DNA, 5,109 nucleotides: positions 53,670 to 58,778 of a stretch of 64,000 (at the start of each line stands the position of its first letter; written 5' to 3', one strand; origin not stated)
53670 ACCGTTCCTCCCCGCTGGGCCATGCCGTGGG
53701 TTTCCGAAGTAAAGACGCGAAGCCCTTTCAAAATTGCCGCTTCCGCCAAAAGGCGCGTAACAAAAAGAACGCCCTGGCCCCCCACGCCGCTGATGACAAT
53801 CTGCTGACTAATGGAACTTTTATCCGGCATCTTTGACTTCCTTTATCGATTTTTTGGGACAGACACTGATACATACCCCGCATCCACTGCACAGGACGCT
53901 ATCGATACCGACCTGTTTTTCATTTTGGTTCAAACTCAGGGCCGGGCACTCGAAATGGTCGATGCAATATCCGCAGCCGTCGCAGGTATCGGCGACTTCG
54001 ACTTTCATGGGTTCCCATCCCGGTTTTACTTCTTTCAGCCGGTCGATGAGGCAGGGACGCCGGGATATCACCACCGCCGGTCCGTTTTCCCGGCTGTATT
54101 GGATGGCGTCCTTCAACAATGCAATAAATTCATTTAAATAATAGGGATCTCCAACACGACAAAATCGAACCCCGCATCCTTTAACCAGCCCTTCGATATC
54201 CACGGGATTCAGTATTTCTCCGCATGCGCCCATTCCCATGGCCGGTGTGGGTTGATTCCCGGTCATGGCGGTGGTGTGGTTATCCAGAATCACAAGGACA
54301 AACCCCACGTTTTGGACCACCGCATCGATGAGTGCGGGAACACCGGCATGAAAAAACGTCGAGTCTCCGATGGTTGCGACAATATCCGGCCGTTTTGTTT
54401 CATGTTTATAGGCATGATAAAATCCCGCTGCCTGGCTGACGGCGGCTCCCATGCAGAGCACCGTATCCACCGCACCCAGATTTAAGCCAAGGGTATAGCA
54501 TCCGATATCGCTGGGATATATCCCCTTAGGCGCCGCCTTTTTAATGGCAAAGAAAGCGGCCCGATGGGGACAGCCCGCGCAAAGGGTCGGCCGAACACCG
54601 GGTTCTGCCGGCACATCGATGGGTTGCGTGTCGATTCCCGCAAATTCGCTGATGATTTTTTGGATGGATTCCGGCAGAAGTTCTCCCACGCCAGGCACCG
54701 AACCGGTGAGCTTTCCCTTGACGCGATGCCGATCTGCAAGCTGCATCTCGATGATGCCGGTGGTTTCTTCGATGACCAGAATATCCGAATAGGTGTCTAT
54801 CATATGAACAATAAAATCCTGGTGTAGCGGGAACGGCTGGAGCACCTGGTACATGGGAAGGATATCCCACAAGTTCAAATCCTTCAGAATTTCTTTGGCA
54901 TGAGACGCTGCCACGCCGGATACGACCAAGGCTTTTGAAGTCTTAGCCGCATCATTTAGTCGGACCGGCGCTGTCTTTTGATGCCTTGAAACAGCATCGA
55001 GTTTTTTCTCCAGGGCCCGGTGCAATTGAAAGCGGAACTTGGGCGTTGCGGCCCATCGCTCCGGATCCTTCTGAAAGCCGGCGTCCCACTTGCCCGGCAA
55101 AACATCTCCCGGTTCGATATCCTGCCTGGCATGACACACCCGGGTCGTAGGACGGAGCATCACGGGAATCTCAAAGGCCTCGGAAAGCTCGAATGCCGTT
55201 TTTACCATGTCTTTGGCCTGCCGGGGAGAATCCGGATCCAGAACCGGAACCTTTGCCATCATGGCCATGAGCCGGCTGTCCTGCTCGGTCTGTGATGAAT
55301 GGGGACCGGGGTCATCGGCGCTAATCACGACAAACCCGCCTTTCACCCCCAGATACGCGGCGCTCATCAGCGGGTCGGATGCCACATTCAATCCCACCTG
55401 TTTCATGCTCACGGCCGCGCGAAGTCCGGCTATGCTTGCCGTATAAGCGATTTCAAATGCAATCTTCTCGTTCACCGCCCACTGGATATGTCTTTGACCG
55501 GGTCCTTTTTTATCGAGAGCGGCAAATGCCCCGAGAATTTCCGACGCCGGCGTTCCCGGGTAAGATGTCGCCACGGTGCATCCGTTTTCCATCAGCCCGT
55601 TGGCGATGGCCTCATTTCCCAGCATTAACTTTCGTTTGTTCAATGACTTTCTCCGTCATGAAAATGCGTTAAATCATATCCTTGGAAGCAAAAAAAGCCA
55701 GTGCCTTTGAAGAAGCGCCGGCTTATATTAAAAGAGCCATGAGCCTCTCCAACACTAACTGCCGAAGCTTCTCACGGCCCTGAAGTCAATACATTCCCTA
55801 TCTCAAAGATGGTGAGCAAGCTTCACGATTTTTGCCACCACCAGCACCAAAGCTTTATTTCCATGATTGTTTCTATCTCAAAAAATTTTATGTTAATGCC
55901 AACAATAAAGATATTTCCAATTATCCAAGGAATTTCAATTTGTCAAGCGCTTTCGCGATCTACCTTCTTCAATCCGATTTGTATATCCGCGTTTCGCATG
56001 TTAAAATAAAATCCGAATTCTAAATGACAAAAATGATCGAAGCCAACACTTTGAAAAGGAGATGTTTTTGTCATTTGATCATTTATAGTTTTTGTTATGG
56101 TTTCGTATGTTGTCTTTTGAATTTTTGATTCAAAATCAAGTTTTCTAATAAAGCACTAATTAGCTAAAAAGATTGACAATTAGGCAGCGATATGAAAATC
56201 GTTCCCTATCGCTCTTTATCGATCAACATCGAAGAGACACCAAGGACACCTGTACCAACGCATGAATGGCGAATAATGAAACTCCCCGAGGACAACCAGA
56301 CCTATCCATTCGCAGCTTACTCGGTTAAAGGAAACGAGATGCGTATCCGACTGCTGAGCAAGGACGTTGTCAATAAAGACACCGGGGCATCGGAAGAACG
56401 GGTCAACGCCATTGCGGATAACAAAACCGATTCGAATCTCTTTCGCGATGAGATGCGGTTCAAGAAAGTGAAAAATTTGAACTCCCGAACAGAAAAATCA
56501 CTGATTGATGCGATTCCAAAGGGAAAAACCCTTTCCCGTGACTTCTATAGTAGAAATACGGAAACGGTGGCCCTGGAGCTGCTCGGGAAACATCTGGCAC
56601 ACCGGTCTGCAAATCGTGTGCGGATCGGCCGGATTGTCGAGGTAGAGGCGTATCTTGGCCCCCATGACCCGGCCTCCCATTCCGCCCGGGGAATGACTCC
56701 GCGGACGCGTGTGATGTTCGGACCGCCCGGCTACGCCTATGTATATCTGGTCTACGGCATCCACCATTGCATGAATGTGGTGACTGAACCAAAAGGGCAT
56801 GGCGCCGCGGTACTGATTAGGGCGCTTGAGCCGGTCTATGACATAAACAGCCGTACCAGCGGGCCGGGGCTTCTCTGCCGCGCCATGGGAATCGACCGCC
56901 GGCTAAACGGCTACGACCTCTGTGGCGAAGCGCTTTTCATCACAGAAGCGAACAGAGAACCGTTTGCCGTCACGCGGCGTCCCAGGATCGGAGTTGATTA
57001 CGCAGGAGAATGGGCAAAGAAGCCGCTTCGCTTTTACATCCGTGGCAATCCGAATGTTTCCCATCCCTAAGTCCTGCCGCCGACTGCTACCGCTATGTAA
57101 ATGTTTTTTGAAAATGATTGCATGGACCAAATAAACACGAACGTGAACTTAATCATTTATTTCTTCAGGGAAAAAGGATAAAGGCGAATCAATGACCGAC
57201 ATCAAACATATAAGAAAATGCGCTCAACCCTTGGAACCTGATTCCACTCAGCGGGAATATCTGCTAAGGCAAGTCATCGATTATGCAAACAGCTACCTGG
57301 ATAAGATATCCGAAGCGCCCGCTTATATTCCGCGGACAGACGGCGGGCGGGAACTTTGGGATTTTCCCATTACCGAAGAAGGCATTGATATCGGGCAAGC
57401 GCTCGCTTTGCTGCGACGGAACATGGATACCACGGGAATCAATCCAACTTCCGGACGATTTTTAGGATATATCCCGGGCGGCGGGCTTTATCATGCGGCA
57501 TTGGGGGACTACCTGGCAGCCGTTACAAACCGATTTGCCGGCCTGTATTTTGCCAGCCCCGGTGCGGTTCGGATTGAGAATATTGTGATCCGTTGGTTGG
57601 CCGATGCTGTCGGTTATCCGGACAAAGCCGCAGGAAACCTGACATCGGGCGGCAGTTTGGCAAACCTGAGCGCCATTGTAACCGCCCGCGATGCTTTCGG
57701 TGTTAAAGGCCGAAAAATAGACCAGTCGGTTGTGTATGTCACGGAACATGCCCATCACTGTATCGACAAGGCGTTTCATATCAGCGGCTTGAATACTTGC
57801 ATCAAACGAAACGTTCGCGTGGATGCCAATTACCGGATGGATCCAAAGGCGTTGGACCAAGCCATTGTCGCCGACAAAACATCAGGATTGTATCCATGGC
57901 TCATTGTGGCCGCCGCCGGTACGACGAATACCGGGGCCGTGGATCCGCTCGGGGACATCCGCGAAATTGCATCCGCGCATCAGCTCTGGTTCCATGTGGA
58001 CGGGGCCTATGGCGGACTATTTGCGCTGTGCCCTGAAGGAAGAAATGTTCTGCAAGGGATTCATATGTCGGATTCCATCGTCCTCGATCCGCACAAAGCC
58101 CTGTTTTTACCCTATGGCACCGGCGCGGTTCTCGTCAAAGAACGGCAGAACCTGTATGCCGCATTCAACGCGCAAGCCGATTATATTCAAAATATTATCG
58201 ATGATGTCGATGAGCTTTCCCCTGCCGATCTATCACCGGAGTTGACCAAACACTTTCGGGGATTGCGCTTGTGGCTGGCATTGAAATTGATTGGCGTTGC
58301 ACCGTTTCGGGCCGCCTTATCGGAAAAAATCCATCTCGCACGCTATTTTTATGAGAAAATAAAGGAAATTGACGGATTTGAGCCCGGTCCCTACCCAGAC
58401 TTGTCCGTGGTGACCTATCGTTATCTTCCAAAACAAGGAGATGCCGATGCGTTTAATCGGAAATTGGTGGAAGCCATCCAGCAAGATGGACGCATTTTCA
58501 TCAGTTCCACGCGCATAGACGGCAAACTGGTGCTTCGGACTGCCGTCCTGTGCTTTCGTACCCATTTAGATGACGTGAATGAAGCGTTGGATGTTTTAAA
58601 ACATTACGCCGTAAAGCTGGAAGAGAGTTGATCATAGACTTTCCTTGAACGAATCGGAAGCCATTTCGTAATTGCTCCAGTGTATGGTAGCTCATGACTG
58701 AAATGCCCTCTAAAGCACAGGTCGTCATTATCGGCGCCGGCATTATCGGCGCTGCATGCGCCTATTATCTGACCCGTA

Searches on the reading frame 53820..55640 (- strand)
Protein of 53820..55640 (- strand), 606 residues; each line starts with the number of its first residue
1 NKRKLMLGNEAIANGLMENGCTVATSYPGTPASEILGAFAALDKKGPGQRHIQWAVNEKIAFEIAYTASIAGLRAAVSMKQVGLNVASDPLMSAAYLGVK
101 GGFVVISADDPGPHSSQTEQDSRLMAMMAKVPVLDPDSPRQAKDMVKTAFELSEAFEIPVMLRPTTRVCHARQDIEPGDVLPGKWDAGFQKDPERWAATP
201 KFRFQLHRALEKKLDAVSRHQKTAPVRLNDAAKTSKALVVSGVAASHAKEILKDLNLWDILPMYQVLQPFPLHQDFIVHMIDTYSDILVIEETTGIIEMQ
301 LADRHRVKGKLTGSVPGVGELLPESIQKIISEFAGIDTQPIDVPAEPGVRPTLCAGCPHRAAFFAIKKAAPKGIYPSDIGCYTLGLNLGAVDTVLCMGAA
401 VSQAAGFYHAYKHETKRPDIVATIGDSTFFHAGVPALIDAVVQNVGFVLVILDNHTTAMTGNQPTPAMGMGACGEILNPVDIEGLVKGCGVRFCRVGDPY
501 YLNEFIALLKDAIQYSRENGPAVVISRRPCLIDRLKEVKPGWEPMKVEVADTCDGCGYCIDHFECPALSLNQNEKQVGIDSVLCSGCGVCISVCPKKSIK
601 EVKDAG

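Call 57: search_protein_families(library=pfam, proteins=[window:53820-55640:-], max_evalue=0.00001)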
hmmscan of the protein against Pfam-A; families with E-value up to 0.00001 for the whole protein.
window:53820-55640:- (606 aa): 4 families
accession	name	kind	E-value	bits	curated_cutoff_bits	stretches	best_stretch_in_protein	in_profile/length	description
PF02775.26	TPP_enzyme_C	-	4.6e-19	69.1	21.9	1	392-524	25-149/151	Thiamine pyrophosphate enzyme, C-terminal TPP binding domain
PF01855.24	POR_N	-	1.2e-10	42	27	1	15-180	2-170/231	Pyruvate flavodoxin/ferredoxin oxidoreductase, thiamine diP-bdg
PF13237.11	Fer4_10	-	2.7e-06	27.7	25.5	0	547-595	3-53/53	4Fe-4S dicluster domain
PF25160.1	LdpA_Fe-S-bd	-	5.7e-06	26.5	27.6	1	565-602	13-46/49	LdpA Fe-S cluster-binding domain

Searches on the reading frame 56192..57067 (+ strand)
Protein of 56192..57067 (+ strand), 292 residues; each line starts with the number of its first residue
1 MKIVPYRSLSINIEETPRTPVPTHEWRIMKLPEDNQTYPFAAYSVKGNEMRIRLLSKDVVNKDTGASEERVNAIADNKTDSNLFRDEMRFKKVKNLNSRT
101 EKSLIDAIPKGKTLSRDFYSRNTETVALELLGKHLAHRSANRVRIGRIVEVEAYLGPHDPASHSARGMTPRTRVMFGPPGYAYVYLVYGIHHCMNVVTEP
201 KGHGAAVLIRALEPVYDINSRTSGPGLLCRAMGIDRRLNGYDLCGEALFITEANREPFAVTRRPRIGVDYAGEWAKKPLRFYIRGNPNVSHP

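Call 57: search_protein_families(library=pfam, proteins=[window:56192-57067:+], max_evalue=0.00001)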
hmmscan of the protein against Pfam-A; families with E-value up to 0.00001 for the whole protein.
window:56192-57067:+ (292 aa): 1 family
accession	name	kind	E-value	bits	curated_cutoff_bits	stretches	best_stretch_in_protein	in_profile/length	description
PF02245.21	Pur_DNA_glyco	-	4.3e-60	202.6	27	1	117-287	1-181/181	Methylpurine-DNA glycosylase (MPG)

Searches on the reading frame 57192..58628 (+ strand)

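Call 57: search_protein_families(library=pfam, proteins=[window:57192-58628:+], max_evalue=0.00001)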
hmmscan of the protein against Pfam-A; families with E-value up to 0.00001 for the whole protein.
window:57192-58628:+ (479 aa): 1 family
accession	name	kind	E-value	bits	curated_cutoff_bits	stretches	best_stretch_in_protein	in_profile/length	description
PF00282.25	Pyridoxal_deC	-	9.1e-56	189.6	27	1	88-410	40-373/375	Pyridoxal-dependent decarboxylase conserved domain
